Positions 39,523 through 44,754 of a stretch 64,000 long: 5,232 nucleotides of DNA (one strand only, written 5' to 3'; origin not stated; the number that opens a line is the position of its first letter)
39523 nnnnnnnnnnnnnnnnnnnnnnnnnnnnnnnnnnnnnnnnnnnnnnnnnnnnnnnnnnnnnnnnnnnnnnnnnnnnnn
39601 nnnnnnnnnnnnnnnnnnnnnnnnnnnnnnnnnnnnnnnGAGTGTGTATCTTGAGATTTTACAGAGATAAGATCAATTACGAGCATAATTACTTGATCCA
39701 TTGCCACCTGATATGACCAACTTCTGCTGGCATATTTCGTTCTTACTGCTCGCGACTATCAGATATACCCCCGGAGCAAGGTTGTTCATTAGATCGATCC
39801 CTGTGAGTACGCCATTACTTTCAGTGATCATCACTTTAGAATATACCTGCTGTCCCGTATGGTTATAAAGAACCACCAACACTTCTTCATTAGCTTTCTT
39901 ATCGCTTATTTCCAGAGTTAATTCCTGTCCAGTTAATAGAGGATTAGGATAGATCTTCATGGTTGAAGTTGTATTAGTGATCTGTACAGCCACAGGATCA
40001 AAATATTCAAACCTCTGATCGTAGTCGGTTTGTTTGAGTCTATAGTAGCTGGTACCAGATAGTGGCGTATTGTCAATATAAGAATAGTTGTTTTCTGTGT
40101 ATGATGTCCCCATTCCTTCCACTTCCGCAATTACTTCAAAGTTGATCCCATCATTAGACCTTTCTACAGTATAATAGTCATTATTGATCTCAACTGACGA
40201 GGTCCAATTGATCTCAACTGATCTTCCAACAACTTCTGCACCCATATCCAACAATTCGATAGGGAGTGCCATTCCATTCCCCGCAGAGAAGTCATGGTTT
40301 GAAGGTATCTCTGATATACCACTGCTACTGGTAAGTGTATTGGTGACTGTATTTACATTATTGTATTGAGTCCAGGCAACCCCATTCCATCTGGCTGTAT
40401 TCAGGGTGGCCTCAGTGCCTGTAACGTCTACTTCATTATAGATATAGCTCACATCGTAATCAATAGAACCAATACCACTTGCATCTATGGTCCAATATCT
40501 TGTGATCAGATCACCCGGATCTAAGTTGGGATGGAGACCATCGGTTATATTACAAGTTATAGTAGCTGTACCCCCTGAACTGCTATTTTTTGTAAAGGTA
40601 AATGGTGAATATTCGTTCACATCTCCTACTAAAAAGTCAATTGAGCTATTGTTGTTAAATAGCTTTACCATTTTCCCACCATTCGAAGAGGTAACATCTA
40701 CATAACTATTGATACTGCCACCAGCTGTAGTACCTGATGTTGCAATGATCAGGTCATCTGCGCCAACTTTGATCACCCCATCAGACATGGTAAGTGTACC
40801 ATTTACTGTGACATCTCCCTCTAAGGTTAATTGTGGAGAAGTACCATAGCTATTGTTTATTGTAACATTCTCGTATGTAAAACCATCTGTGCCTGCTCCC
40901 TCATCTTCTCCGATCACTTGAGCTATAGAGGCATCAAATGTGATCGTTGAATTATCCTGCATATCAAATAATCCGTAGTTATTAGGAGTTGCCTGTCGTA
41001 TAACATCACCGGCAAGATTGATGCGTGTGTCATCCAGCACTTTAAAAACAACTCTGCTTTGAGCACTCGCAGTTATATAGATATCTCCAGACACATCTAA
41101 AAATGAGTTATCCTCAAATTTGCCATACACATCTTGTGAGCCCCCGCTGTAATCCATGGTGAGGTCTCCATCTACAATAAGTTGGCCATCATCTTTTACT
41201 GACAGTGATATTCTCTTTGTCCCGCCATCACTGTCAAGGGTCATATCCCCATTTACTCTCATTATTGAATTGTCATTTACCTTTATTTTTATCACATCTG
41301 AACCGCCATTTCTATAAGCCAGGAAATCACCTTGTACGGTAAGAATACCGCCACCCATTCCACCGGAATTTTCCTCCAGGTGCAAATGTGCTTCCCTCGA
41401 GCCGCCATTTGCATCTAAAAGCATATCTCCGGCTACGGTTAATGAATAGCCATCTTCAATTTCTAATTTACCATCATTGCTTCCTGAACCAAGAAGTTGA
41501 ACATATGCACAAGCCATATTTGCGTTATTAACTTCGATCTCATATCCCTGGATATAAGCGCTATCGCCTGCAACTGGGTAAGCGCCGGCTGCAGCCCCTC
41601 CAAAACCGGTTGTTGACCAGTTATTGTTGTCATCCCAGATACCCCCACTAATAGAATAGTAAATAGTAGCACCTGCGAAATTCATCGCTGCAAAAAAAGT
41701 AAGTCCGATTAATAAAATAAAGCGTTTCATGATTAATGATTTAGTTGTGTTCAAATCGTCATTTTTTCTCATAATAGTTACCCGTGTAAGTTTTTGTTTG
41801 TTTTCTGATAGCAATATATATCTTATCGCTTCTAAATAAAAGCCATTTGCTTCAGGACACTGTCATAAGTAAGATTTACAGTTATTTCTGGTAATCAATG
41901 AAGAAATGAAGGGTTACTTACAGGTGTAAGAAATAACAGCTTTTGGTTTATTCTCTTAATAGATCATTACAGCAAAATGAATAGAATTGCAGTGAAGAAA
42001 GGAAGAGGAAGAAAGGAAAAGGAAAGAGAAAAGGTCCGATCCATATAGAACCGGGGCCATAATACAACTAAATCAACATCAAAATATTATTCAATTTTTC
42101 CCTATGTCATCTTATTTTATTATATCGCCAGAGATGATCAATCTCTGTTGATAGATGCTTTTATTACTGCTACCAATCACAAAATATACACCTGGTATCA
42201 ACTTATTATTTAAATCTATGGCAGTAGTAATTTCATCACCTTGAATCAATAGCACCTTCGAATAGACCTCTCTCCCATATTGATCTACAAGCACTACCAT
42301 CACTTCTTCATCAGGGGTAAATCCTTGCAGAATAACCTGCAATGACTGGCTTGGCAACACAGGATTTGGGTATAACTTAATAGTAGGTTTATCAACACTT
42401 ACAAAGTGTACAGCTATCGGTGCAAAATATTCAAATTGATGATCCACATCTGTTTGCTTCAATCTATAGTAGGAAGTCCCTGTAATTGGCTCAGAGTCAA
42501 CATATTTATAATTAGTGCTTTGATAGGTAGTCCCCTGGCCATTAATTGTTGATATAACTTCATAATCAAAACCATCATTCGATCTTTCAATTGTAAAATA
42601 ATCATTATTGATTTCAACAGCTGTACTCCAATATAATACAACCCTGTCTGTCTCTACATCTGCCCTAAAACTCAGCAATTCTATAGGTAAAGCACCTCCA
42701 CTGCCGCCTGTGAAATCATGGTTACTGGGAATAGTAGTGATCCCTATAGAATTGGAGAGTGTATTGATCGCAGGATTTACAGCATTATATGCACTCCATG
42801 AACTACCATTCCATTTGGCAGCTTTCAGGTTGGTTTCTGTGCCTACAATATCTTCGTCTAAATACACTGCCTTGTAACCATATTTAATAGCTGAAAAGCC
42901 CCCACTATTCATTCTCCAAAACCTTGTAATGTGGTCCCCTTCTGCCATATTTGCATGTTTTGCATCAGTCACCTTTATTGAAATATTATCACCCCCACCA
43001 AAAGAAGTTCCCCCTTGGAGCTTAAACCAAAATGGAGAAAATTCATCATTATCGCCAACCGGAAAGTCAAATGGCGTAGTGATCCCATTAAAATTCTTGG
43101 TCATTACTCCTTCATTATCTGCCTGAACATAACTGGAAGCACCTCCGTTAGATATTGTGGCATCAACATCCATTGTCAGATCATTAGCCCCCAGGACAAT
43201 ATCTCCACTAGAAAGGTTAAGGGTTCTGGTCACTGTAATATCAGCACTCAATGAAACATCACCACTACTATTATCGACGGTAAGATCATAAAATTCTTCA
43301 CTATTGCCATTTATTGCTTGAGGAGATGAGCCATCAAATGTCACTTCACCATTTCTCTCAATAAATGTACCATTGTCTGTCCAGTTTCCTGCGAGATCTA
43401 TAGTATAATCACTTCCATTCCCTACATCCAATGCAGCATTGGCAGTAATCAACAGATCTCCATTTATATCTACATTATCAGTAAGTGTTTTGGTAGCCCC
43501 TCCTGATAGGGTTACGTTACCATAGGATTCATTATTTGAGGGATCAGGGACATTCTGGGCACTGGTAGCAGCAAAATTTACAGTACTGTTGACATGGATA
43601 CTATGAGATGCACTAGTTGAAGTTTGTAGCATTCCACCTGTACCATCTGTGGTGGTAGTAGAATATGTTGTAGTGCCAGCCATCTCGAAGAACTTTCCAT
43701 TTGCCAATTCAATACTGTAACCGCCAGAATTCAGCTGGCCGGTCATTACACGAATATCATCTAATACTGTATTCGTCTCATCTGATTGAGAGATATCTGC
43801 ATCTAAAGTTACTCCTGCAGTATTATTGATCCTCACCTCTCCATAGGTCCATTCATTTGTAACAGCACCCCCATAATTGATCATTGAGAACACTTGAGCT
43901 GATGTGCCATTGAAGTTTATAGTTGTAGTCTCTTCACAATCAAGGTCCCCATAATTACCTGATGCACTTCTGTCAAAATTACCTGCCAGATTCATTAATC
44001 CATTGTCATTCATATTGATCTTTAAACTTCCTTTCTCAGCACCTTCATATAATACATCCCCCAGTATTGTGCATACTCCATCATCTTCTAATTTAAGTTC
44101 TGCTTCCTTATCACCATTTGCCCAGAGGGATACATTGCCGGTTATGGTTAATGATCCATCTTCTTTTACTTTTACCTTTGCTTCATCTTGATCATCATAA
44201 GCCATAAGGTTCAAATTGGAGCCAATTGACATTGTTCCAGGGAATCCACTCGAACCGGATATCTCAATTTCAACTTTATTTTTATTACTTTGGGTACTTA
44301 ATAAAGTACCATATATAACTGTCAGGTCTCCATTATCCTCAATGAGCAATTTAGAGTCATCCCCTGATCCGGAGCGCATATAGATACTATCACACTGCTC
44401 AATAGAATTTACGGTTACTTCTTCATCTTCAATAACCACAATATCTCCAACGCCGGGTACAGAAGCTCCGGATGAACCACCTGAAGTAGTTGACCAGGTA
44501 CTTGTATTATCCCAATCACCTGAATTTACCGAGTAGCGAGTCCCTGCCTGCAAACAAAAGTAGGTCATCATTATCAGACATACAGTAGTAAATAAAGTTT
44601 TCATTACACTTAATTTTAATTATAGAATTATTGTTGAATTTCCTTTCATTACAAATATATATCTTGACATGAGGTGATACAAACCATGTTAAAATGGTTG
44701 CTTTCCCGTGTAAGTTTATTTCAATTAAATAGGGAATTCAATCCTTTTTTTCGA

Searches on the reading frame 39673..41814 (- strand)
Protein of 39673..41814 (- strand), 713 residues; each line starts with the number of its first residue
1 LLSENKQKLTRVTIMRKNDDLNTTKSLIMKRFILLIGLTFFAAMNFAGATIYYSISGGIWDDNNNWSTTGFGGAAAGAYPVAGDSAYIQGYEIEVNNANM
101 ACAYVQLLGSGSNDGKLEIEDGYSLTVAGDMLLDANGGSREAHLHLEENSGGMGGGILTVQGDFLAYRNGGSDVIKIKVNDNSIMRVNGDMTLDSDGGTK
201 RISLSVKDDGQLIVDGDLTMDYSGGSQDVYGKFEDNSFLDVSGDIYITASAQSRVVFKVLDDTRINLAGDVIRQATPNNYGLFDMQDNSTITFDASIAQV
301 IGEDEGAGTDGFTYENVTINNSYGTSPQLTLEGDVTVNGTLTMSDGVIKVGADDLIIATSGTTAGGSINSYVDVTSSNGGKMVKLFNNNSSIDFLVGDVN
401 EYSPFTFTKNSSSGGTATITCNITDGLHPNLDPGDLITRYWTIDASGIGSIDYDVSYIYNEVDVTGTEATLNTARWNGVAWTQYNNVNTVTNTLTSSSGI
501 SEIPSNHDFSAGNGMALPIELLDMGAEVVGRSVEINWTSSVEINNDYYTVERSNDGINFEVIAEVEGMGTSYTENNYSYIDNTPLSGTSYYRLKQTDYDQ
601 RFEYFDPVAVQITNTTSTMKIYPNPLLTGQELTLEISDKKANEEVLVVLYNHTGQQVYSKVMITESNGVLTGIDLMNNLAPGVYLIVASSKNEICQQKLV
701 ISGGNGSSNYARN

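Call 5: search_protein_families(library=pfam, proteins=[window:39673-41814:-], max_evalue=0.01)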
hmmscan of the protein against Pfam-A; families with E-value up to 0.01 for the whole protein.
window:39673-41814:- (713 aa): 2 families
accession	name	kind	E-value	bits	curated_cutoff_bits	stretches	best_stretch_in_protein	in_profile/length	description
PF18962.6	Por_Secre_tail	-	4.9e-07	30.4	27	1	621-701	1-75/75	Secretion system C-terminal sorting domain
PF11589.14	DUF3244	-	0.0065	16.9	25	1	616-694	15-89/96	Domain of unknown function (DUF3244)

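Call 6: search_protein_families(library=ncbifam, proteins=[window:39673-41814:-], max_evalue=0.01)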
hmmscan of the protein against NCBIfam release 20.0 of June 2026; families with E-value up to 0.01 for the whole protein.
window:39673-41814:- (713 aa): 2 families
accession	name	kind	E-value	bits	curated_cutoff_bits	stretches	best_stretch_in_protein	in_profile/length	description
TIGR04183.1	Por_Secre_tail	domain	2.2e-08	34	23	1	621-701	1-71/72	T9SS type A sorting domain-containing protein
NF033708.1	T9SS_Cterm_ChiA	domain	0.0098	15.8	40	0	647-698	4-51/55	T9SS sorting signal type C domain-containing protein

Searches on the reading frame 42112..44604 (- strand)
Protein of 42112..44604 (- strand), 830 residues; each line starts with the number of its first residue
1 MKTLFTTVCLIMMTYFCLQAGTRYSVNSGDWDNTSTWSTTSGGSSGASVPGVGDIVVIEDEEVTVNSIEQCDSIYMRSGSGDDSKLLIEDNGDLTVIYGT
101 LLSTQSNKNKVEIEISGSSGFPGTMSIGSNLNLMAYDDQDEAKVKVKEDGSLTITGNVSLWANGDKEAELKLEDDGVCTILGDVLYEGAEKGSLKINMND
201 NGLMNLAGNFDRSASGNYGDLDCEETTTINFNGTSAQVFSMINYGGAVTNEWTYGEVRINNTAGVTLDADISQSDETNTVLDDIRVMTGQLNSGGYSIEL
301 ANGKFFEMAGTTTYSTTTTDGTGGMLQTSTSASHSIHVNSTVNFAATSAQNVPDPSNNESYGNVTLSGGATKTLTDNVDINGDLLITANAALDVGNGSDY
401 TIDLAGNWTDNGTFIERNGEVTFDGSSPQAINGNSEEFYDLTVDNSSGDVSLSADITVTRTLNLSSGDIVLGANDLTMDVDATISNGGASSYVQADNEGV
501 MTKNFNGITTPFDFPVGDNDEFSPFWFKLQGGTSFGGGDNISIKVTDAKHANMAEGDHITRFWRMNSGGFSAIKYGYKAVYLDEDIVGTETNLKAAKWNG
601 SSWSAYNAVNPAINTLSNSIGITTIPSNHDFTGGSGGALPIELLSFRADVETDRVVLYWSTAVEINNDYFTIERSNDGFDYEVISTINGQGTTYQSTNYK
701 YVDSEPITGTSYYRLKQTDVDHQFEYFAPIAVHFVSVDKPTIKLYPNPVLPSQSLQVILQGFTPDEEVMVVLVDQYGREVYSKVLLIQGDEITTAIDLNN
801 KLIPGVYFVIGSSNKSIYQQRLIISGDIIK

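Call 5: search_protein_families(library=pfam, proteins=[window:42112-44604:-], max_evalue=0.01)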
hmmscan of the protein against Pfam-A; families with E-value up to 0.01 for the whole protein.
window:42112-44604:- (830 aa): 1 family
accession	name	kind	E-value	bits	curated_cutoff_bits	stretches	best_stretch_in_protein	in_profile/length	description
PF18962.6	Por_Secre_tail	-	0.0025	18.5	27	1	744-824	1-75/75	Secretion system C-terminal sorting domain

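Call 6: search_protein_families(library=ncbifam, proteins=[window:42112-44604:-], max_evalue=0.01)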
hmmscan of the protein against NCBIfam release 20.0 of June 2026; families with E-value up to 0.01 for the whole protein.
window:42112-44604:- (830 aa): 1 family
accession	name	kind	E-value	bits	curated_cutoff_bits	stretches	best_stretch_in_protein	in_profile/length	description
TIGR04183.1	Por_Secre_tail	domain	3.7e-05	23.6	23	1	744-824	1-71/72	T9SS type A sorting domain-containing protein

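Call 19: list_cluster_members(proteins=[P0001, P0002, window:42112-44604:-, window:35768-38296:-, window:35768-38404:-])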
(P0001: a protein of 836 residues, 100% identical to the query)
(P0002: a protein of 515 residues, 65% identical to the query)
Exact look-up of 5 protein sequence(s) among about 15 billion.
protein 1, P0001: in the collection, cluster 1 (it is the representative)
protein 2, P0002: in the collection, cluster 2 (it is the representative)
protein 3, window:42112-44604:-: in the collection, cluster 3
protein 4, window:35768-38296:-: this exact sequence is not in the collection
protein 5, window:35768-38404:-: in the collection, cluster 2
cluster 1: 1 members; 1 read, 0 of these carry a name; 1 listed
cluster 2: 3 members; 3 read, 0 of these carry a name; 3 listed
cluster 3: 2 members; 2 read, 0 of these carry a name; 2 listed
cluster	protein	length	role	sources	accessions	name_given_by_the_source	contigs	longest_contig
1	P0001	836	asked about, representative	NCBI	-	-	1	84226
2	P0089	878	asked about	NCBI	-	-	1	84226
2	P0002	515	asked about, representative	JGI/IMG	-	-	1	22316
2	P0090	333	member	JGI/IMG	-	-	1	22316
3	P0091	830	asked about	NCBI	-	-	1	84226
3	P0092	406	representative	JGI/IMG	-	-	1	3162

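Call 57: find_encoding_contigs(protein=window:42112-44604:-, flank=10000, max_places=10)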
Protein window:42112-44604:- (830 aa): no gene with exactly this product is on record in the collection.
